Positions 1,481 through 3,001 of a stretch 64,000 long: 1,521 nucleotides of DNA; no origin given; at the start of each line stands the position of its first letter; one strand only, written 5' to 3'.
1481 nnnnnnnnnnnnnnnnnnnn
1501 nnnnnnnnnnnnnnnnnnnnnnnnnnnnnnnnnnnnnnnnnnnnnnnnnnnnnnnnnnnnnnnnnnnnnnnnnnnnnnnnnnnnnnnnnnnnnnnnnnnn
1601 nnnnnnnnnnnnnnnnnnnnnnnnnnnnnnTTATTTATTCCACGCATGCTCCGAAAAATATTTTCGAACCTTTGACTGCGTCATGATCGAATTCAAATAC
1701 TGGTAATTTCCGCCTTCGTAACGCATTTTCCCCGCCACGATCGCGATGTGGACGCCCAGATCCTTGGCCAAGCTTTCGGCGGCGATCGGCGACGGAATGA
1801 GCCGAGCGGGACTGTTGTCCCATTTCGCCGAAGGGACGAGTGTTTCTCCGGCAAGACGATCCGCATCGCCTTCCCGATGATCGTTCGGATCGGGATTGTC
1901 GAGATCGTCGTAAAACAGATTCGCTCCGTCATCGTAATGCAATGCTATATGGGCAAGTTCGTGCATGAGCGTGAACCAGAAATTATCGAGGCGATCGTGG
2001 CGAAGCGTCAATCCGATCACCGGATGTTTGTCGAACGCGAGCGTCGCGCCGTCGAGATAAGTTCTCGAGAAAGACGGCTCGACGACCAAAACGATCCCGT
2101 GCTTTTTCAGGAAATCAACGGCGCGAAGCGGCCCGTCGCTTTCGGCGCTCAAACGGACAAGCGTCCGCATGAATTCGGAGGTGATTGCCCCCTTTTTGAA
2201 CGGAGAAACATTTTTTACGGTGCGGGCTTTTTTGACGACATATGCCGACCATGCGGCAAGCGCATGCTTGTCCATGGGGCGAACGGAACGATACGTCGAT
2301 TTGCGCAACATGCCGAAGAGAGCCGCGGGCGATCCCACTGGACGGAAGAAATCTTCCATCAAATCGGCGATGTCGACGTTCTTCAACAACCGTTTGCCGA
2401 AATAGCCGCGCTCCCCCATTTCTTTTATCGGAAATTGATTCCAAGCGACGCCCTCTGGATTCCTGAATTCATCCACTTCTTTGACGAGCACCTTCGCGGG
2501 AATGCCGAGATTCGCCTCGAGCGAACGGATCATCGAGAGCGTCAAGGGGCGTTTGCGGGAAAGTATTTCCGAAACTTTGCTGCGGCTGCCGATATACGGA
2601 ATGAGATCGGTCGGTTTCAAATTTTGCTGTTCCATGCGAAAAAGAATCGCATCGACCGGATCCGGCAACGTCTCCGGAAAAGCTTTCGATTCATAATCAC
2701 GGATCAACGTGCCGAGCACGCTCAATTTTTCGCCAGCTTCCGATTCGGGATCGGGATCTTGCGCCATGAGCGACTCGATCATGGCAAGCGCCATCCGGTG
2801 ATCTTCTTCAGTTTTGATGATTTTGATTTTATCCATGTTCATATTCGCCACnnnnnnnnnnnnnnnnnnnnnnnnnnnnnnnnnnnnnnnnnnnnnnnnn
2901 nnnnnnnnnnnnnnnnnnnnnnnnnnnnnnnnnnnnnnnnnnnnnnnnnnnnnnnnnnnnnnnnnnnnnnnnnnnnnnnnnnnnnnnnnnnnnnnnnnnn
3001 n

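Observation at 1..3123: Candidate uncharacterised defence module: HigB toxin, HigA-HTH fused to ImmA/IrrE M78 peptidase, Beta-protein (sce7725-like), with convergent PD-(D/E)xK (sce7726-like) gene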

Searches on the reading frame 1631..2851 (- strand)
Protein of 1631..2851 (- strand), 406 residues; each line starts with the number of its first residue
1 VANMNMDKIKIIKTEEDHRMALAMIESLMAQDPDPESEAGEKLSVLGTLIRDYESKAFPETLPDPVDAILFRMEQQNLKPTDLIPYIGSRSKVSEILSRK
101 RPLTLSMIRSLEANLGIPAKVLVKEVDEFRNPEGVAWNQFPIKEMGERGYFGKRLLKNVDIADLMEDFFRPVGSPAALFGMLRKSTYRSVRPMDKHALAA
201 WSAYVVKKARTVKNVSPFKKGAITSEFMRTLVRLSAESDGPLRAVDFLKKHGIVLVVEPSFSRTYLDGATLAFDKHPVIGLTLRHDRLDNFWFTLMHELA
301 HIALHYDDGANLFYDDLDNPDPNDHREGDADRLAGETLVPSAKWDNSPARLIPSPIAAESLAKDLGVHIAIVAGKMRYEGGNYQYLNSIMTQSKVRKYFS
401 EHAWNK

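Call 4: search_protein_families(library=pfam, proteins=[window:1631-2851:-], max_evalue=0.1)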
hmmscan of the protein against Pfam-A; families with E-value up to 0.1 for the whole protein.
window:1631-2851:- (406 aa): 1 family
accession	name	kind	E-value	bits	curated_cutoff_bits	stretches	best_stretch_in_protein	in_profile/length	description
PF06114.19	Peptidase_M78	-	3.7e-10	40.1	22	1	250-351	3-99/123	IrrE N-terminal-like domain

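Call 5: search_protein_families(library=ncbifam, proteins=[window:1631-2851:-], max_evalue=0.1)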
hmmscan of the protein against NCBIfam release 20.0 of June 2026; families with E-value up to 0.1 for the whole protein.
window:1631-2851:- (406 aa): 1 family
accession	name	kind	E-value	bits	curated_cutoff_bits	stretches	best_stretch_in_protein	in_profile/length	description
NF052239.1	antitox_spr1629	equivalog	0.014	14.6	335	1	270-345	187-257/377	spr1629 family repressor/antitoxin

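Call 6: search_protein_families(library=padloc, proteins=[window:1631-2851:-], max_evalue=0.1)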
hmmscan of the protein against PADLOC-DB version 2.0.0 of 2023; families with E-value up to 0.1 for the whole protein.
window:1631-2851:- (406 aa): 10 families
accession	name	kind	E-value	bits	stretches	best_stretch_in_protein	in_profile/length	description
PDLC03982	PD-Lambda-2_B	-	5.2e-146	485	1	6-402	1-399/402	-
PDLC04141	capP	-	4.1e-06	24.5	1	285-371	61-145/242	capP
PDLC03954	RmrA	-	7.1e-06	23.2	1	228-341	148-254/380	-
PDLC03950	RmrA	-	2.4e-05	21.5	1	247-342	154-242/369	-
PDLC03947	RmrA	-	9e-05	19.4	1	238-343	155-256/383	-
PDLC03952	RmrA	-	0.00011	19.2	1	246-344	176-269/395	-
PDLC03948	RmrA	-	0.0024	14.8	1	245-341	161-253/397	-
PDLC03945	RmrA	-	0.0032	14.7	1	291-345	208-257/394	-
PDLC03944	RmrA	-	0.0098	13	1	276-346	184-250/384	-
PDLC04776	PDC-M69B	-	0.01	13.6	1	292-341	82-131/272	-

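Call 12: find_encoding_contigs(protein=window:1631-2851:-, flank=10000, max_places=6)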
Protein window:1631-2851:- (406 aa): no gene with exactly this product is on record in the collection.

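Call 13: find_homologous_proteins(query=window:1631-2851:-, max_evalue=1e-10)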
Query window:1631-2851:- (406 aa): 6014 proteins with E <= 1e-10 among 8000 candidates; the best 120 are listed.
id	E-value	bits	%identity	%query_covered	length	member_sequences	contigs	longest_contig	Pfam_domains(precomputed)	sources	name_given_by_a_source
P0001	5.1e-269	910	100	99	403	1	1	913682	PF06114.20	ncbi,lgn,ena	-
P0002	4.6e-231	785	86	98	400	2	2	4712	PF06114.20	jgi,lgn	-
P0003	5.2e-229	778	84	99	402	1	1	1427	PF06114.20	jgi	jgi:HTH-type transcriptional regulator / antitoxin HigA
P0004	1.4e-203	695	80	93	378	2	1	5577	PF06114.20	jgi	-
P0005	9.2e-203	692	75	100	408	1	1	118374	PF06114.20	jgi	jgi:HTH-type transcriptional regulator / antitoxin HigA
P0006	5.5e-201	686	74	98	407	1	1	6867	PF06114.20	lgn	-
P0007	5.6e-200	683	75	98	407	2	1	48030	PF06114.20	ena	-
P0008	2.8e-198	677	73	99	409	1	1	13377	PF06114.20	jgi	jgi:HTH-type transcriptional regulator/antitoxin HigA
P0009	1.1e-196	672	75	98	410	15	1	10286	PF06114.20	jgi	jgi:HTH-type transcriptional regulator/antitoxin HigA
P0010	2.2e-193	661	72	100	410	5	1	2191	PF06114.20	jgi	jgi:HTH-type transcriptional regulator/antitoxin HigA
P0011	3.3e-181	621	68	98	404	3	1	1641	PF06114.20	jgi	-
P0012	4.0e-180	617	67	99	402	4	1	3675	PF06114.20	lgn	-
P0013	1.4e-178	612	68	98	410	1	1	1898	PF06114.20,PF10463.16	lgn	-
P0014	3.2e-178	611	67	99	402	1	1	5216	PF06114.20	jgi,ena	-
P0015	7.9e-178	610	66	99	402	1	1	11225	PF06114.20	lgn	-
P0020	1.6e-176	606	66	98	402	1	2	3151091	PF06114.20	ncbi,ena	-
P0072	6.6e-167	574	65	99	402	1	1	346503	PF06114.20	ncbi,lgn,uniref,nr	ncbi:ImmA/IrrE family metallo-endopeptidase [Candidatus Manganitrophus noduliformans]|uniref:ImmA/Ir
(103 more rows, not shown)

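Call 14: find_encoding_contigs(protein=P0001, flank=10000, max_places=4)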
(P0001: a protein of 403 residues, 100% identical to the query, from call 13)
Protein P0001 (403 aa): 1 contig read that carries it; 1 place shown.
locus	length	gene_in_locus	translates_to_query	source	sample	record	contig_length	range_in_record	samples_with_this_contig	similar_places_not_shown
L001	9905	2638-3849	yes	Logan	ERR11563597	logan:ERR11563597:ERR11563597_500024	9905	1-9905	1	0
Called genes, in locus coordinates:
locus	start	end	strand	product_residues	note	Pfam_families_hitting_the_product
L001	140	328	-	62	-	-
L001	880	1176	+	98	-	-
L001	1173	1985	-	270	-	-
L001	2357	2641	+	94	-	PF09907:HigB_toxin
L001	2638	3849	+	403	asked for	PF06114:Peptidase_M78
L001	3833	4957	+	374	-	PF14350:Beta_protein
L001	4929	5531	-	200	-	PF26915:Phage_P4_cII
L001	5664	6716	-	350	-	PF00872:Transposase_mut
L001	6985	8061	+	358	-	-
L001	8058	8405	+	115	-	-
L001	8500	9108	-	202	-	-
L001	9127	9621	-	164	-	-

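Call 15: find_encoding_contigs(protein=P0005, flank=6000, max_places=3)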
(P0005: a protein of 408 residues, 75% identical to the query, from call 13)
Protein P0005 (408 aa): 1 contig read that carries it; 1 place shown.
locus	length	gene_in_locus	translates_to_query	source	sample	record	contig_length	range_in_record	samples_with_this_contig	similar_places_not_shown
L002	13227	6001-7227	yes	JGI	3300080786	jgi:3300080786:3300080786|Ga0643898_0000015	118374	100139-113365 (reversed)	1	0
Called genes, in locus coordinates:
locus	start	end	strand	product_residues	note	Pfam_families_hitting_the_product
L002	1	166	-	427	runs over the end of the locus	PF02463:SMC_N (faint), PF13175:AAA_15, PF13476:AAA_23, PF13304:AAA_21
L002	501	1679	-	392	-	-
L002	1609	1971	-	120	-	-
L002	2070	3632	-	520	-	PF19614:DUF6119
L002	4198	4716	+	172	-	PF18728:HEPN_AbiV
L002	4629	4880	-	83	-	-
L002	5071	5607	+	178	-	PF13772:AIG2_2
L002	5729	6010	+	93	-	PF09907:HigB_toxin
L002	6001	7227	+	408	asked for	PF06114:Peptidase_M78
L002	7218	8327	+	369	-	PF14350:Beta_protein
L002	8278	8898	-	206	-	PF26915:Phage_P4_cII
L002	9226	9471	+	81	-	-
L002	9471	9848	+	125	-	PF14462:Prok-E2_E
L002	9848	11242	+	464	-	PF14464:Prok-JAB (weak), PF00899:ThiF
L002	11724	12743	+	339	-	-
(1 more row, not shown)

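Call 16: find_encoding_contigs(protein=P0020, flank=6000, max_places=3)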
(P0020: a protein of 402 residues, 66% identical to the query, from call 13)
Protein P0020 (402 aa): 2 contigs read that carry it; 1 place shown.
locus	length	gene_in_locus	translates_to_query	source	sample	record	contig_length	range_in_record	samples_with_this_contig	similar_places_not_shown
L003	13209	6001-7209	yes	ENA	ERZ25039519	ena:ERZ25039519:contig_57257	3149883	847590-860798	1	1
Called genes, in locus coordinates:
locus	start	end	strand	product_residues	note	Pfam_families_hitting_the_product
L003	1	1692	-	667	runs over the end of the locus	PF04015:DUF362, PF18962:Por_Secre_tail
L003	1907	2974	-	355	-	PF01758:SBF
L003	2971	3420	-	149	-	PF01451:LMWPc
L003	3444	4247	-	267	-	PF01135:PCMT, PF01209:Ubie_methyltran, PF06325:PrmA, PF13489:Methyltransf_23, PF13847:Methyltransf_31, PF08241:Methyltransf_11, PF08242:Methyltransf_12, PF13649:Methyltransf_25, +1 more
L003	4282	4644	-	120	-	PF01022:HTH_5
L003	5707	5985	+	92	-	PF09907:HigB_toxin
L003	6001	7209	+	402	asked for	PF06114:Peptidase_M78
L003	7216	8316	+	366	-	PF14350:Beta_protein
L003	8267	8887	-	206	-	PF26915:Phage_P4_cII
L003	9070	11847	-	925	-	PF00072:Response_reg, PF00989:PAS (weak), PF08448:PAS_4, PF08448:PAS_4, PF13426:PAS_9, PF00989:PAS, PF13426:PAS_9, PF02518:HATPase_c, +4 more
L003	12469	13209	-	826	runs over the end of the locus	PF00521:DNA_topoisoIV, PF03989:DNA_gyraseA_C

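Call 17: find_encoding_contigs(protein=P0072, flank=6000, max_places=3)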
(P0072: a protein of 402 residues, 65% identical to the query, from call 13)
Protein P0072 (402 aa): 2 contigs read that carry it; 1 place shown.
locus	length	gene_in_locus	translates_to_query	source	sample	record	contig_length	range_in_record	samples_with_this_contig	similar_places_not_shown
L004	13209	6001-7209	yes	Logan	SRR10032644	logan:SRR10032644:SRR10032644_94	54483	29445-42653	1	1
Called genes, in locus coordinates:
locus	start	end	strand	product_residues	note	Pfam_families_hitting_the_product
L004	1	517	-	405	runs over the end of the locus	-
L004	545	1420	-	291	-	-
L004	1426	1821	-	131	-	-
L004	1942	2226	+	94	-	-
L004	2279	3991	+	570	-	PF00239:Resolvase, PF07508:Recombinase (weak), PF13408:Zn_ribbon_recom (weak)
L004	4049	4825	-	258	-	PF18928:DUF5677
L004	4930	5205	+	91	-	-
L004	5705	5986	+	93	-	PF09907:HigB_toxin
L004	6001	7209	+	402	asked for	PF06114:Peptidase_M78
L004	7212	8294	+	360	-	PF14350:Beta_protein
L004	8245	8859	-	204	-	PF26915:Phage_P4_cII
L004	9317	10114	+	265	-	PF18742:DpnII-MboI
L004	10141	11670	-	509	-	PF19614:DUF6119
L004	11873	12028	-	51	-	-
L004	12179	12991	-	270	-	PF01930:Cas_Cas4 (faint), PF12705:PDDEXK_1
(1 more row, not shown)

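Call 25: search_dna_similar(query=window:1631-2851:-, collection=plasmids, mode=protein, max_evalue=1e-20, max_rows=40)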
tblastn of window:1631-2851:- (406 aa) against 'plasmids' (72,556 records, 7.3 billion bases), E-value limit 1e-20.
Records with a match: 134; places in all: 134; records where one place covers at least 80% of the query: 8.
Best place of each record, by identity: <60% 134.
By first word of the organism name: Enterobacter 24; Escherichia 15; Vibrio 13; Acinetobacter 11; Pantoea 9; Paraburkholderia 5; Rhizobium 5; Xanthomonas 5; Agrobacterium 4; Citrobacter 4; and 30 more.
By predicted mobility (MOB-suite, as given by PLSDB): conjugative 63; non-mobilizable 52; mobilizable 19.
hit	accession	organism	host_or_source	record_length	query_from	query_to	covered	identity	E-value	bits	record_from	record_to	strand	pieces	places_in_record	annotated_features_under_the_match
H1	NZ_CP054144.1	Deefgea piscis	Odontobutis platycephala,Mono-bacterial ...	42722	6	399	97%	42.2%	7e-88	298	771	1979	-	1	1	ImmA/IrrE family metallo-endopeptidase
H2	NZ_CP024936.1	Paraburkholderia graminis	soil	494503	9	401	97%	40.7%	3e-81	279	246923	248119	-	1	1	ImmA/IrrE family metallo-endopeptidase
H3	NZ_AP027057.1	Limnohabitans sp. TEGF004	water,lake surface water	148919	3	399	98%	40.2%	2e-80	276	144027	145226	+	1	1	transcriptional regulator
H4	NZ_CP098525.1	Pseudoalteromonas sp. KG3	whole organism,Cheese rind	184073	6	399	97%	40.4%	4e-79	273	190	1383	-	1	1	ImmA/IrrE family metallo-endopeptidase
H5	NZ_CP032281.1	Acinetobacter sp. WCHA55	Culture,Sewage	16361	9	384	93%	38.5%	6e-76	263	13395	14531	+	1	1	ImmA/IrrE family metallo-endopeptidase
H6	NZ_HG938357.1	Neorhizobium galegae bv. officinalis bv. officinalis str. ...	Galega officinalis root nodule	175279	9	399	96%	35.9%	1e-57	210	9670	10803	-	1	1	ImmA/IrrE family metallo-endopeptidase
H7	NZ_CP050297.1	Mesorhizobium huakuii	Oxytropis kamtschatica,cell ...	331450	9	396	93%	35.9%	2e-43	202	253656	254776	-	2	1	helix-turn-helix domain-containing protein | ImmA/IrrE family metallo-endopeptidase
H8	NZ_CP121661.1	Sinorhizobium terangae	Desmanthus virgatus,cell culture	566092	77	401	80%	32.8%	1e-44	172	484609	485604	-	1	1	XRE family transcriptional regulator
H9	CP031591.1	Marinibacterium anthonyi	Isolate culture,marine surface water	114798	135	401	66%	38.4%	9e-47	179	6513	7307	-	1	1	putative transcription regulator containing HTH domain protein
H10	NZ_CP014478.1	Acinetobacter pittii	Homo sapiens,Wound swab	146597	135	399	65%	38.4%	7e-46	176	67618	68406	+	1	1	ImmA/IrrE family metallo-endopeptidase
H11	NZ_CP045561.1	Acinetobacter nosocomialis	Homo sapiens,blood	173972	135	399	65%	38.4%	7e-46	176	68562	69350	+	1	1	ImmA/IrrE family metallo-endopeptidase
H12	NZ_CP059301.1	Acinetobacter baumannii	Homo sapiens,blood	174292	135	399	65%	38.4%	7e-46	176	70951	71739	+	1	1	ImmA/IrrE family metallo-endopeptidase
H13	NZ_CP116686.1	Agrobacterium fabrum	cell culture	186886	76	399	80%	30.8%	6e-39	156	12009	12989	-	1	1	XRE family transcriptional regulator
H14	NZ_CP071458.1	Rhizobium lentis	lentil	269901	76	399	80%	30.1%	4e-42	165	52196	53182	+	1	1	XRE family transcriptional regulator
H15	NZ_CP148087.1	Sinorhizobium meliloti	Medicago sativa,cell culture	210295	76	399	80%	30.1%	1e-41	164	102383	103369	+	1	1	XRE family transcriptional regulator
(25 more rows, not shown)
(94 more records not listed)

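Call 26: search_dna_similar(query=window:1631-2851:-, collection=phages, mode=protein, max_evalue=1e-10, max_rows=20)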
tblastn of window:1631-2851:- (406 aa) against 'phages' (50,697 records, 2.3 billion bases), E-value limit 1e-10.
Records with a match: 34; places in all: 34; records where one place covers at least 80% of the query: 1.
Best place of each record, by identity: <60% 34.
By first word of the organism name: Stx1a-converting 22; Enterobacteria 4; Stx2-converting 2; Stx 2; Escherichia 2; Bacteriophage 1; Achromobacter 1.
By host as written in the record: - 26; Escherichia coli O157:H7 strain 981795 2; Escherichia coli C600 2; Achromobacter sp. 1; Escherichia coli O157:H7 str. 86-24 1; Escherichia coli, strain 4795/97, serotype O84:H4 1; Escherichia coli 1.
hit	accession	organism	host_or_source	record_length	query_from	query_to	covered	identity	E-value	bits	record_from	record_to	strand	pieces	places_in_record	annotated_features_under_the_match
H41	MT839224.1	Bacteriophage sp.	human fecal samples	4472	45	385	84%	29.6%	1e-28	123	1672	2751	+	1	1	record has no annotation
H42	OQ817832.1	Achromobacter phage CF418P1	Achromobacter sp.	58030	65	383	79%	25.2%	6e-13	77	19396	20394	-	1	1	antitoxin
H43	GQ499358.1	Enterobacteria phage ST2-8624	Escherichia coli O157:H7 str. 86-24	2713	4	126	30%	48.8%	5e-27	119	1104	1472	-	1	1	immunity region; similar to bacteriophage H19-B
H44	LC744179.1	Stx1a-converting phage Stx1a_11KH263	-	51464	4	126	30%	48.8%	7e-27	119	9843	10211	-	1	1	none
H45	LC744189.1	Stx1a-converting phage Stx1a_EH182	-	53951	4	126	30%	48.8%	7e-27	119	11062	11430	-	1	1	none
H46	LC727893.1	Stx1a-converting phage Stx1_JNE130812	-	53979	4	126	30%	48.8%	7e-27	119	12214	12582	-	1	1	none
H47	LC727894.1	Stx1a-converting phage Stx1_JNE122536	-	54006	4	126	30%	48.8%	7e-27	119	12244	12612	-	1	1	none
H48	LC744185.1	Stx1a-converting phage Stx1a_PV728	-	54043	4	126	30%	48.8%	7e-27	119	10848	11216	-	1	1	none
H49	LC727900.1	Stx1a-converting phage Stx1_JNE071577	-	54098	4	126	30%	48.8%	7e-27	119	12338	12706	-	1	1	none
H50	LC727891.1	Stx1a-converting phage Stx1_JNE122398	-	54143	4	126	30%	48.8%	7e-27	119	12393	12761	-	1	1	none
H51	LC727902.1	Stx1a-converting phage Stx1_JNE090861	-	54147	4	126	30%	48.8%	7e-27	119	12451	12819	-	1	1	none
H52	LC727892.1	Stx1a-converting phage Stx1_JNE121849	-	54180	4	126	30%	48.8%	7e-27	119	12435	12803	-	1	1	none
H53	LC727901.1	Stx1a-converting phage Stx1_2499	-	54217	4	126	30%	48.8%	7e-27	119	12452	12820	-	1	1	none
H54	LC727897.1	Stx1a-converting phage Stx1_JNE092371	-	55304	4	126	30%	48.8%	7e-27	119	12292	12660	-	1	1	none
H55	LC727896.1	Stx1a-converting phage Stx1_JNE112618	-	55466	4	126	30%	48.8%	7e-27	119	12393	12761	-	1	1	none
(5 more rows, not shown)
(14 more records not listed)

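Call 27: get_annotated_region(hit=H1, flank=4000)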
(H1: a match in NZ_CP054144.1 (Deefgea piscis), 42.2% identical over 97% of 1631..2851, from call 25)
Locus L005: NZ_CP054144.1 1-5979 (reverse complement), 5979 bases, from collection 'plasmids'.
description: Deefgea piscis strain D17 plasmid unnamed1, complete sequence
organism: Deefgea piscis (NCBI taxid 2739061)
taxonomy: Bacteria; Pseudomonadota; Betaproteobacteria; Neisseriales; Chitinibacteraceae; Deefgea; Deefgea piscis
host: -; source: Odontobutis platycephala,Mono-bacterial isolate; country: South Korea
typing (MOB-suite, as given by PLSDB): non-mobilizable
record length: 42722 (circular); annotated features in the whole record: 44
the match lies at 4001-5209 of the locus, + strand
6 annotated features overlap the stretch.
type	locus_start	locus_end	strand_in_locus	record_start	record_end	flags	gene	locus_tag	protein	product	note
CDS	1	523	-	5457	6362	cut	-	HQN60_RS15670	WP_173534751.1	LysR family transcriptional regulator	-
CDS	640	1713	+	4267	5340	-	-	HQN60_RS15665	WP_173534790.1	NAD(P)-dependent alcohol dehydrogenase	-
CDS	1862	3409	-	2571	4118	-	-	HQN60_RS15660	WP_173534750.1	Fic family protein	-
CDS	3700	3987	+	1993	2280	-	-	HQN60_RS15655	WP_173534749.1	type II toxin-antitoxin system HigB family toxin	-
CDS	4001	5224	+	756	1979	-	-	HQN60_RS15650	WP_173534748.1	ImmA/IrrE family metallo-endopeptidase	-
CDS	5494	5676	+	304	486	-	-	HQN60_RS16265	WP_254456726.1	hypothetical protein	-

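Call 28: get_annotated_region(hit=H2, flank=4000)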
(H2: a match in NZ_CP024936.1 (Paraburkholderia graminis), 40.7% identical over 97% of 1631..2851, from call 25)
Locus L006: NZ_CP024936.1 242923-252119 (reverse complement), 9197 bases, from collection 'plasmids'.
description: Paraburkholderia graminis strain PHS1 plasmid pPHS1_P, complete sequence
organism: Paraburkholderia graminis (NCBI taxid 60548)
taxonomy: Bacteria; Pseudomonadota; Betaproteobacteria; Burkholderiales; Burkholderiaceae; Paraburkholderia; Paraburkholderia graminis
host: -; source: soil; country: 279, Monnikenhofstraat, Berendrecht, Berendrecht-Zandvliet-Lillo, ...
typing (MOB-suite, as given by PLSDB): conjugative; relaxase MOBP; mating-pair formation MPF_F
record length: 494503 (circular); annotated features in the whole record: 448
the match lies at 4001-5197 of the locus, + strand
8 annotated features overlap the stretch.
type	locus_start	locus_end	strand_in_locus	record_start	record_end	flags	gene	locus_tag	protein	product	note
CDS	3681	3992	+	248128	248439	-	-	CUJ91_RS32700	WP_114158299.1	type II toxin-antitoxin system HigB family toxin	GO:0090304 - nucleic acid metabolic process [Evidence IEA]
CDS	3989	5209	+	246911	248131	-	-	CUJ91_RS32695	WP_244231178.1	ImmA/IrrE family metallo-endopeptidase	-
CDS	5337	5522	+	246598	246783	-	-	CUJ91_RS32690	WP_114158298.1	hypothetical protein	-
CDS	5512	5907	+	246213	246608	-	-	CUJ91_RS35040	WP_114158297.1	DUF6527 family protein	-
CDS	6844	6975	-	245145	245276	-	-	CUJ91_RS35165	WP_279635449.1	hypothetical protein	-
CDS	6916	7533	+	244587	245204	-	-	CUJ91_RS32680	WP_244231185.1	hypothetical protein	-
CDS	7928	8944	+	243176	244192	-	-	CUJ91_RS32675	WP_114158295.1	type IV toxin-antitoxin system AbiEi family antitoxin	-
CDS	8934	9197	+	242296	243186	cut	-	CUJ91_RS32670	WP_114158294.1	nucleotidyl transferase AbiEii/AbiGii toxin family protein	-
